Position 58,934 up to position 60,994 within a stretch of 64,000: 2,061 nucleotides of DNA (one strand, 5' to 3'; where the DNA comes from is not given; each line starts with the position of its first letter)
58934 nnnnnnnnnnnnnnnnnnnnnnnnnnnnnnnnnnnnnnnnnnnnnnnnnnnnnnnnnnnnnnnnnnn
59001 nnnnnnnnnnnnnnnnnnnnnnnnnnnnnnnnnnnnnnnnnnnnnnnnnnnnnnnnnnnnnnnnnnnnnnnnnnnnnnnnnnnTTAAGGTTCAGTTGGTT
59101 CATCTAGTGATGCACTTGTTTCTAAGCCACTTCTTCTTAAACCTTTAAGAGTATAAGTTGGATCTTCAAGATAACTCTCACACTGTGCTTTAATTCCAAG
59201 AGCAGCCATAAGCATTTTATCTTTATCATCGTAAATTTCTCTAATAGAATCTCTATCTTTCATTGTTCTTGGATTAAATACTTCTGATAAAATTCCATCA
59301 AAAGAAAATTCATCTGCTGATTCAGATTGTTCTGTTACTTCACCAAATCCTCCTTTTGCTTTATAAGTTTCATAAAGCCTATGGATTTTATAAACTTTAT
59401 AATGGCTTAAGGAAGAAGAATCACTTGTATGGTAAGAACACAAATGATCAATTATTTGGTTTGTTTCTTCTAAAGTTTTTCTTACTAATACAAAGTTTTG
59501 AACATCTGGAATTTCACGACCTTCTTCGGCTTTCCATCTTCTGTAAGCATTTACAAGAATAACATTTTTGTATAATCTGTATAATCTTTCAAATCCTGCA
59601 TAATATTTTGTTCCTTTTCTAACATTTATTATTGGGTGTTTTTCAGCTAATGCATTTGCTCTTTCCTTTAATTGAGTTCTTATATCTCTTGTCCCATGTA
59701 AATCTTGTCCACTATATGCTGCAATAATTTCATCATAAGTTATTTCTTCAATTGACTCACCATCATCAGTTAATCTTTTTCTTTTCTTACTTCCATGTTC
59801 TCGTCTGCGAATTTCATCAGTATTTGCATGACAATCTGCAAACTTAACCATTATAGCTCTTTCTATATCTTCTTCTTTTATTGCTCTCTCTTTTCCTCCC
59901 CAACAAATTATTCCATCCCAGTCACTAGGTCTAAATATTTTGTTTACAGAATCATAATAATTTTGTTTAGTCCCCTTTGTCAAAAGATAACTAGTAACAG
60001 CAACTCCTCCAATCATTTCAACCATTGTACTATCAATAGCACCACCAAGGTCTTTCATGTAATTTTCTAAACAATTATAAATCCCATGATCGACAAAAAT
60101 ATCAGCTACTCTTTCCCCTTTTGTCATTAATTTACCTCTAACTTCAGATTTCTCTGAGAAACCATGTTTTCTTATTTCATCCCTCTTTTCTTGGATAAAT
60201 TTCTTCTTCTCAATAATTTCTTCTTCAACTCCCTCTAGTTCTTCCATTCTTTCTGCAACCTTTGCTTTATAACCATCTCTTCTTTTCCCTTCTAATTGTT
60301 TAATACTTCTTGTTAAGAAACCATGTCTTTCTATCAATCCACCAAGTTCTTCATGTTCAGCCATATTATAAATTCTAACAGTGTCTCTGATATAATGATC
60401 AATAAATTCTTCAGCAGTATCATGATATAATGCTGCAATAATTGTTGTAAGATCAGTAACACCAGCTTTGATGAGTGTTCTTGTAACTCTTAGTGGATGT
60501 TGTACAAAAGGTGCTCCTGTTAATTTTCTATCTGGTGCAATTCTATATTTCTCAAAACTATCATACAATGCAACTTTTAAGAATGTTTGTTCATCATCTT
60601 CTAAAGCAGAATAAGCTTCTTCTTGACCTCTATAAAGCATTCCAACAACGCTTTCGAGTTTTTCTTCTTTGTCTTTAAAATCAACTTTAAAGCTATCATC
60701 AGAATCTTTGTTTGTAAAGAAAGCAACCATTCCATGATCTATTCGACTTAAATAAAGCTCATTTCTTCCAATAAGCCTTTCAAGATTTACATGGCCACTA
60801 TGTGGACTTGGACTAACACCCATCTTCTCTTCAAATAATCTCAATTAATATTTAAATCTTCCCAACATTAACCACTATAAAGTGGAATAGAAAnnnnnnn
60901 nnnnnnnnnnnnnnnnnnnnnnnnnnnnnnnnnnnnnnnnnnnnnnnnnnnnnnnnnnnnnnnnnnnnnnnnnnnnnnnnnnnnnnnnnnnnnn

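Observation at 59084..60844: SpoT/RelA-type HD hydrolase domain in an archaeal genome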

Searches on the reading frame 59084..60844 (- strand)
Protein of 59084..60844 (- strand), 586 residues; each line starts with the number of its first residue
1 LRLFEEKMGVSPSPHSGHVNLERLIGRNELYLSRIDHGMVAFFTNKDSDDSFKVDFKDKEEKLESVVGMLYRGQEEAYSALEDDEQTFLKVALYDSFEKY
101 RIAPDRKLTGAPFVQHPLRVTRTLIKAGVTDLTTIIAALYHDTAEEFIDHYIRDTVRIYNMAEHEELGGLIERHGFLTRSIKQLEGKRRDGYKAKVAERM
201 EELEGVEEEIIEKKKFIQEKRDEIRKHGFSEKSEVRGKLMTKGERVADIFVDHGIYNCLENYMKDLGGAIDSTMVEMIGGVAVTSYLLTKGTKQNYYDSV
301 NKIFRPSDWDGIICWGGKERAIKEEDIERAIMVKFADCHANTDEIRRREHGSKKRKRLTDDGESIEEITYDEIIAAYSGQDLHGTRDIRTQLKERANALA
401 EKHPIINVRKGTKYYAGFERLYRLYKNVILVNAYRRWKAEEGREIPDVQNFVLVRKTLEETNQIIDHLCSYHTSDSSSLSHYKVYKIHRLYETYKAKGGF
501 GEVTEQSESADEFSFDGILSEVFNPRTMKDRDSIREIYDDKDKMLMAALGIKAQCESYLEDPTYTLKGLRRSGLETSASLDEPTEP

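Call 3: search_protein_families(library=pfam, proteins=[window:59084-60844:-], max_evalue=10)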
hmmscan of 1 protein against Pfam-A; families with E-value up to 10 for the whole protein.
window:59084-60844:- (586 aa): 4 families
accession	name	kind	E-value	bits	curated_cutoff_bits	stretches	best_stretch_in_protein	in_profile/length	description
PF13328.12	HD_4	-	0.00044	20.4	27.2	1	102-147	9-53/156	HD domain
PF01966.28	HD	-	0.0071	17.1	22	1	114-185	2-69/116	HD domain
PF09659.15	Cas_Csm6_HEPN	-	0.088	13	23.4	1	252-304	140-192/193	Cas_Csm6 HEPN domain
PF17834.7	GHD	-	0.21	11.8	34.5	1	38-62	11-35/57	Beta-sandwich domain in beta galactosidase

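Call 4: search_protein_families(library=ncbifam, proteins=[window:59084-60844:-], max_evalue=10)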
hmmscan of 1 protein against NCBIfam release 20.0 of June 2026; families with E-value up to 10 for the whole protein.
window:59084-60844:- (586 aa): 1 family
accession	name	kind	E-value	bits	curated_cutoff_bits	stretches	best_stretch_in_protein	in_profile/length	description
TIGR00691.1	spoT_relA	subfamily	2e-05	23.2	499.2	1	107-146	14-52/687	RelA/SpoT family protein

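Call 5: search_solved_structures(query=window:59084-60844:-, max_evalue=10, show_alignments=3)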
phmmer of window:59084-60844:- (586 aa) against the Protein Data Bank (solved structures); distinct sequences matched with E-value up to 10: 8.
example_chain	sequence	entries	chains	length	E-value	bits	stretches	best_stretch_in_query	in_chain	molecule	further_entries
3nr1_A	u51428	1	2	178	4.9e-05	25.3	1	98-147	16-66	HD domain-containing protein 3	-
5vxa_A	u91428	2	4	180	6.1e-05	25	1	98-147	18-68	Guanosine-3',5'-bis(diphosphate) 3'-pyrophosphohydrolase MESH1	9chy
4yf1_A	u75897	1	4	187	0.00031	22.6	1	105-156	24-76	Lmo0812 protein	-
5xnx_A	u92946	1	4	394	0.00046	22.1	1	101-147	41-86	Bifunctional (p)ppGpp synthase/hydrolase RelA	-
8fr8_I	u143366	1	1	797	0.0007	21.5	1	94-146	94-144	GTP pyrophosphokinase RelA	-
3nqw_A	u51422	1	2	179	0.02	16.7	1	89-226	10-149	CG11900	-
9s6k_B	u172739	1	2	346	0.088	14.6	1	100-147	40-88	GTP pyrophosphokinase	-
3bx3_A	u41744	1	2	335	0.93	11.2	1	243-304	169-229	Protein PUF4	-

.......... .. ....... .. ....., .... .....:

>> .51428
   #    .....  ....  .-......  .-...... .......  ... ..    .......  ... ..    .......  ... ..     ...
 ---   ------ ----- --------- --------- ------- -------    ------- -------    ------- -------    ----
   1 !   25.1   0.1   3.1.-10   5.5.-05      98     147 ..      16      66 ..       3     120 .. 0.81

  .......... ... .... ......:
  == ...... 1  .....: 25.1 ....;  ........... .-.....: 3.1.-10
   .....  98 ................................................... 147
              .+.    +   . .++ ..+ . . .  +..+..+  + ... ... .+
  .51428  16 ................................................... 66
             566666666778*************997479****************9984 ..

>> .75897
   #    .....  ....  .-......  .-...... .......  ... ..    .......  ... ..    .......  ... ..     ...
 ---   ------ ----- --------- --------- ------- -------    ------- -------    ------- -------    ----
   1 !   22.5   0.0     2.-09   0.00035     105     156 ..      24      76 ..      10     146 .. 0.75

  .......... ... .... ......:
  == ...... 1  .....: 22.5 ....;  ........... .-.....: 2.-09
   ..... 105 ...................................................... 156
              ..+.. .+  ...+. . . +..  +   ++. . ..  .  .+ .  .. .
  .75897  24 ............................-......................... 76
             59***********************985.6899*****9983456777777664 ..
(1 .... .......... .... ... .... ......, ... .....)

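Call 6: find_homologous_proteins(query=window:59084-60844:-, max_evalue=0.001)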
Query window:59084-60844:- (586 aa): 1 proteins with E <= 0.001 among 8000 candidates.
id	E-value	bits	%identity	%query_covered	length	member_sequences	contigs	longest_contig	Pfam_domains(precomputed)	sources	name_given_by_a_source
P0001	0.0e+0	1303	100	99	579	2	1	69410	-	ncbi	-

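Call 12: find_encoding_contigs(protein=P0001, flank=10000)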
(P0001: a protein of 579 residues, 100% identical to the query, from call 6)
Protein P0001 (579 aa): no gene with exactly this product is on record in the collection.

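Call 14: list_cluster_members(proteins=[P0001])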
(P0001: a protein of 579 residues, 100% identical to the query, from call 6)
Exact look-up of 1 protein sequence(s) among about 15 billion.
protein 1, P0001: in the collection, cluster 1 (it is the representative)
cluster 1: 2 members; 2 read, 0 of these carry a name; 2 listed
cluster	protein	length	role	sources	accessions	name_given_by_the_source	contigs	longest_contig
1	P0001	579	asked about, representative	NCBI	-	-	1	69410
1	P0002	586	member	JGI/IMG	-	-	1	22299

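Call 20: search_protein_representatives(protein=P0001)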
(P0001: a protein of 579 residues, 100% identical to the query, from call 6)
Query: 579 residues. Proteins with E-value up to 0.001 (for the whole library): 72; up to 1e-10: 31; up to 1e-30: 12. The best 72 are listed.
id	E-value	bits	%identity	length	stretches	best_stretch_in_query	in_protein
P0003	1.5e-99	350.5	73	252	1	5-230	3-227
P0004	5.5e-50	187.0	37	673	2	272-572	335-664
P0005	1.9e-46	175.3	34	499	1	33-564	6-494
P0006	1.2e-44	169.3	36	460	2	277-575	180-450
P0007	1.8e-40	155.6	35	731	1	64-576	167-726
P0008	1.6e-38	149.1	30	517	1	67-570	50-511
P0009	4.0e-38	147.8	30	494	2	185-564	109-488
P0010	2.6e-36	141.8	33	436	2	274-569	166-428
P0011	2.7e-35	138.5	32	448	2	269-569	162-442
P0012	7.0e-32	127.2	37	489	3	407-571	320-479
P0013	1.0e-31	126.7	34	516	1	76-566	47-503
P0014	1.2e-31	126.4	32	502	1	74-565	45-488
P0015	8.2e-28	113.8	32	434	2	274-570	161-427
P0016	5.3e-24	101.2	30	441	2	237-571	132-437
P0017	3.8e-23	98.4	33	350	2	280-572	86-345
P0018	7.0e-23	97.5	33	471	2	316-571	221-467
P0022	7.0e-18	81.0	26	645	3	25-150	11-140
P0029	1.1e-12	63.8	28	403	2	410-570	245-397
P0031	1.6e-12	63.3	30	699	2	409-567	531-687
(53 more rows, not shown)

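Call 22: predict_structure(protein=P0001)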
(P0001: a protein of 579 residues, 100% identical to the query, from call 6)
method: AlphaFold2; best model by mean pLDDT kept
length: 579 residues; sequences in the alignment: 1
mean_pLDDT: 33.5   pTM: 0.18
mean pLDDT of the five models: 33.5, 30.1, 29.0, 28.5, 27.7
residues with pLDDT >= 90: 0; 70-90: 0; 50-70: 9; < 50: 570
segments of 3 or more residues with pLDDT < 50: 1-200, 216-218, 220-579
pLDDT, mean of each block of 10 residues (from residue 1): 29 35 33 35 35 32 33 32 28 27 30 37 36 36 34 36 37 34 37 38 49 49 38 32 33 34 32 31 34 33 27 28 25 31 32 32 33 32 38 30 27 32 28 29 31 38 34 32 41 36 34 39 38 37 32 32 29 31
secondary structure, 60 per line:
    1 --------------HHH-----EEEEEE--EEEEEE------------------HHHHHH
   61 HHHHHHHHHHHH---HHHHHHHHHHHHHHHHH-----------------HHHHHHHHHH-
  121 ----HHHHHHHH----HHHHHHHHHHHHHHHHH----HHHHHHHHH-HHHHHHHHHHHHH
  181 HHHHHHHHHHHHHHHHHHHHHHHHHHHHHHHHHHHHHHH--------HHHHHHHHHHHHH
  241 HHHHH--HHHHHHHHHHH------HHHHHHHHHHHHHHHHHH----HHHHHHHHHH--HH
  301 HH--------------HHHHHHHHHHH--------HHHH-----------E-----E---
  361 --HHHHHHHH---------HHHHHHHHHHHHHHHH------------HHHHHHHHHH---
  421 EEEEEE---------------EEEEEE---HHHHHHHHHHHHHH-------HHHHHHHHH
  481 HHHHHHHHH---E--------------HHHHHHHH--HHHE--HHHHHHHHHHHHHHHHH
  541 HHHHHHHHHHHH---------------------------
elements in order: E23-28 E31-36 H55-72 H76-92 H110-119 H125-132 H137-153 H158-166 H168-219 H228-245 H248-258 H265-282 H287-296 H299-302 H317-327 H336-339 H363-370 H380-395 H408-417 E421-426 E442-447 H451-464 H472-489 H508-515 H524-552

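Call 23: search_protein_families(library=pfam, alignment_id=A1, max_evalue=0.001)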
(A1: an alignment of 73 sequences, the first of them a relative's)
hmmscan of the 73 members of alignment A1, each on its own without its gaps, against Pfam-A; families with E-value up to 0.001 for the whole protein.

A. member 1, P0001 (579 aa): 1 family
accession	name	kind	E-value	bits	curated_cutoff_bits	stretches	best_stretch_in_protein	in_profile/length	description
PF13328.12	HD_4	-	0.00043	20.5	27.2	0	95-140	9-53/156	HD domain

B. families by the number of members that match (of 73 scanned): 4 families
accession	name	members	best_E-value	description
PF13328.12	HD_4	20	1.7e-35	HD domain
PF01966.28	HD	12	2.6e-08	HD domain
PF17282.7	DUF5347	1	5.4e-05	Family of unknown function (DUF5347)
PF04561.19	RNA_pol_Rpb2_2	1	0.00032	RNA polymerase Rpb2, domain 2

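Call 27: find_homologous_proteins(query=P0029, max_evalue=0.00001)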
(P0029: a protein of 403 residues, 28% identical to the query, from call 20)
Query P0029 (403 aa): 1133 proteins with E <= 0.00001 among 8000 candidates; the best 120 are listed.
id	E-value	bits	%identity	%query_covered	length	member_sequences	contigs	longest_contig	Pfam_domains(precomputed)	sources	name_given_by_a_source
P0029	3.8e-268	907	100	100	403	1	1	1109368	-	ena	-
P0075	1.3e-91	326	47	94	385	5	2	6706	-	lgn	-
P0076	3.1e-91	325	46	93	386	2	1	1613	PF01966.29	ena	-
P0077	3.2e-91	325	45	94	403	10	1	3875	-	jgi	jgi:hypothetical protein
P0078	5.7e-91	324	45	94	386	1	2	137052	-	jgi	jgi:hypothetical protein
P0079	6.6e-91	324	45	94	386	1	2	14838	PF01966.29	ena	-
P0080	8.9e-91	323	45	93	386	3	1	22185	-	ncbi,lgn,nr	ncbi:MAG: hypothetical protein AMJ54_13670 [Deltaproteobacteria bacterium SG8_13]|nr:MAG: hypothetic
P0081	1.0e-90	323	45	94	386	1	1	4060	-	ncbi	-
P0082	1.9e-90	322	44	93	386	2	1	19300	-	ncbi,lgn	-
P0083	2.3e-90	322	45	94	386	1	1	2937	-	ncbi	-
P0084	2.6e-90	322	46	94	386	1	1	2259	-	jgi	-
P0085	4.7e-90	321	43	93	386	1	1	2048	-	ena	-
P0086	6.3e-90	320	45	93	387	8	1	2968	-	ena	-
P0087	8.8e-90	320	44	95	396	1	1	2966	-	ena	-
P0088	9.0e-90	320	45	94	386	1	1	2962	-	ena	-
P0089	1.0e-89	320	44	93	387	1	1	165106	-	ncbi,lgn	ncbi:MAG: hypothetical protein ABIL58_16820 [Pseudomonadota bacterium]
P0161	4.6e-86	308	44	93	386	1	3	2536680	-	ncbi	-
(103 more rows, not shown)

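Call 31: search_solved_structures(query=A2, max_evalue=1, show_alignments=2)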
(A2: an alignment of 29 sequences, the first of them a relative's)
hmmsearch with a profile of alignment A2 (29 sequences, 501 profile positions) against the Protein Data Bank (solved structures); distinct sequences matched with E-value up to 1: 21.
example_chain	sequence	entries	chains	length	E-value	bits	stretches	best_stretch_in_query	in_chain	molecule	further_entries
8fr8_I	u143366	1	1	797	1.1e-14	57.5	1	17-119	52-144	GTP pyrophosphokinase RelA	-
5xnx_A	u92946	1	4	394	6.7e-14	54.9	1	53-119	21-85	Bifunctional (p)ppGpp synthase/hydrolase RelA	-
9s6k_B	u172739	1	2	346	1.1e-13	54.2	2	29-120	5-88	GTP pyrophosphokinase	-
8acu_A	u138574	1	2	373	1.2e-13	54.1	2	49-143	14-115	GTP pyrophosphokinase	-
6yxa_A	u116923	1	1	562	2.5e-12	49.7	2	49-137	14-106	GTP pyrophosphokinase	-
3nr1_A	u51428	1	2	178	2.6e-12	49.7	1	70-120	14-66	HD domain-containing protein 3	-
7oiw_A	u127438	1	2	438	4.4e-12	48.9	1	49-148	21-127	GTP pyrophosphokinase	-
5vxa_A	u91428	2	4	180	4.8e-12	48.8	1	70-122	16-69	Guanosine-3',5'-bis(diphosphate) 3'-pyrophosphohydrolase MESH1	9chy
1vj7_A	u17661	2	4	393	1.7e-11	47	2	54-119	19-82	Bifunctional RELA/SPOT | Bifunctional (p)ppGpp synthase/hydrolase RelA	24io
7qps_A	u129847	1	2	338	2.3e-11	46.6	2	79-121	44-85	ACT domain protein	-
7ohg_A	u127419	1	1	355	1.5e-10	43.9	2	50-119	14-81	Guanosine-3',5'-bis(Diphosphate) 3'-pyrophosphohydrolase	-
6s2t_A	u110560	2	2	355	1.5e-10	43.9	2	50-119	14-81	(P)ppGpp synthetase I, SpoT/RelA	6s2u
6s2v_A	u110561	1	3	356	1.5e-10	43.9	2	50-119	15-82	(P)ppGpp synthetase I, SpoT/RelA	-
7qpr_A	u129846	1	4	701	1.6e-10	43.8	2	79-120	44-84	ACT domain protein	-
3nqw_A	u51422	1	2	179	3.1e-08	36.2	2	61-120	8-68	CG11900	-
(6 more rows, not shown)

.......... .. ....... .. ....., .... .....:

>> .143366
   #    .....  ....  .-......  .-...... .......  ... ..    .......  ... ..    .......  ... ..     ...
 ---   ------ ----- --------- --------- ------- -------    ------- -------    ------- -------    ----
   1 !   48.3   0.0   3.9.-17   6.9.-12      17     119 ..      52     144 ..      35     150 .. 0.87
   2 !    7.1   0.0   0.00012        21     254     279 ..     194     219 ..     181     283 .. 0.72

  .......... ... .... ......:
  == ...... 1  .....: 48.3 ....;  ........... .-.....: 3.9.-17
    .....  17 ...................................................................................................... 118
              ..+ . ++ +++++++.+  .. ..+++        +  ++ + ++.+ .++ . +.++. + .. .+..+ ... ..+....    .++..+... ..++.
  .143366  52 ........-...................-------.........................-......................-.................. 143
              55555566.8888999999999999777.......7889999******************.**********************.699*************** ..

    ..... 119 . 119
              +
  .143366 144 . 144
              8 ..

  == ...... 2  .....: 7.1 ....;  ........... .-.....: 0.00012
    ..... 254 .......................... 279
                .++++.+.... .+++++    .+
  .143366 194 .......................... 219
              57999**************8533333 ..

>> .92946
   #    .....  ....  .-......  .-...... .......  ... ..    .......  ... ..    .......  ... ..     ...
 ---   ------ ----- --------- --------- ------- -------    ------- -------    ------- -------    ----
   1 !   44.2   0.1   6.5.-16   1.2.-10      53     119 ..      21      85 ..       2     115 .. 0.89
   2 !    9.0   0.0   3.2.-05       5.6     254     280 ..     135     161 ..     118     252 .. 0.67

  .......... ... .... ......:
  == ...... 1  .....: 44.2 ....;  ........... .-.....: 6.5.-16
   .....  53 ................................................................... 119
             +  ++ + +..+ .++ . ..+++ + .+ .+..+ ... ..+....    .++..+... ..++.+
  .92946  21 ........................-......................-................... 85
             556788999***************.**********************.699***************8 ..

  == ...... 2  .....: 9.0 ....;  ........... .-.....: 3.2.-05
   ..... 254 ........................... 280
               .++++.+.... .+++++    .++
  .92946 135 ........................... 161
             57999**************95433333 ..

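Call 33: find_homologous_proteins(query=A2, max_evalue=0.00001)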
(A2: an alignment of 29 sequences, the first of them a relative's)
Query A2 (29 sequences) (579 aa, profile of the alignment): 3 proteins with E <= 0.00001 among 8000 candidates.
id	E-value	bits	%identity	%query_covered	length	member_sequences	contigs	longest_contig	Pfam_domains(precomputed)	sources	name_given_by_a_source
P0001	1.0e-136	475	100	100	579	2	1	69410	-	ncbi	-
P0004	2.4e-120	421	28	89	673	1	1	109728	-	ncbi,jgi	-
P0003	5.5e-32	129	70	42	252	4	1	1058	PF13328.13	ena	-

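Call 34: find_encoding_contigs(protein=P0004, flank=10000)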
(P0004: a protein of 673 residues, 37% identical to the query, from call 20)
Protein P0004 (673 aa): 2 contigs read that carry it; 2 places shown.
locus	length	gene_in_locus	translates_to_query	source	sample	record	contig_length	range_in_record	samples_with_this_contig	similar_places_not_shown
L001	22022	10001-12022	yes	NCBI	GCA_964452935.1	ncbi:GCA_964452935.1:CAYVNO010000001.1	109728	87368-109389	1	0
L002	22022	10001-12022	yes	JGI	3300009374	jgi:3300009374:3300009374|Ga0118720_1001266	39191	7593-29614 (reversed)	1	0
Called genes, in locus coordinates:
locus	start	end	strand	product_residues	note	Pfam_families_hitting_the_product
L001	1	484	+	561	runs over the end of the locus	PF23613:ELP3_N (weak), PF04055:Radical_SAM, PF16199:Radical_SAM_C, PF00583:Acetyltransf_1, PF13508:Acetyltransf_7 (weak), PF13673:Acetyltransf_10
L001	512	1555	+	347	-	-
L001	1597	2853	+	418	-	-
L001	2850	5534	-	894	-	PF00989:PAS, PF08448:PAS_4, PF13426:PAS_9, PF08447:PAS_3, PF01590:GAF, PF13185:GAF_2, PF01590:GAF, PF13185:GAF_2, +7 more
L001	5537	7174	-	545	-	PF00672:HAMP, PF00989:PAS, PF13188:PAS_8 (weak), PF08448:PAS_4 (weak), PF12860:PAS_7 (weak), PF13426:PAS_9, PF00512:HisKA, PF02518:HATPase_c, +1 more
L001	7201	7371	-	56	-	-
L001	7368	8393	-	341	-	PF00072:Response_reg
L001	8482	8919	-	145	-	-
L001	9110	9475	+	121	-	PF04027:DUF371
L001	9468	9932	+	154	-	PF09183:DUF1947 (weak), PF26292:PUA_elF2D, PF01472:PUA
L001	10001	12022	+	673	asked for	-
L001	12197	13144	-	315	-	-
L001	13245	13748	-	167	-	-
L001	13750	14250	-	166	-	-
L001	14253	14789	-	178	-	-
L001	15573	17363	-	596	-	PF05362:Lon_C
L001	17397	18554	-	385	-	-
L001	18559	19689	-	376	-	-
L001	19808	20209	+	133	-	PF12840:HTH_20, PF12802:MarR_2 (weak), PF13545:HTH_Crp_2 (weak), PF08279:HTH_11, PF01022:HTH_5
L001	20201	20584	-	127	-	-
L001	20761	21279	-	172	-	-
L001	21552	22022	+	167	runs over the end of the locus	PF02002:TFIIE_alpha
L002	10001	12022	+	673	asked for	-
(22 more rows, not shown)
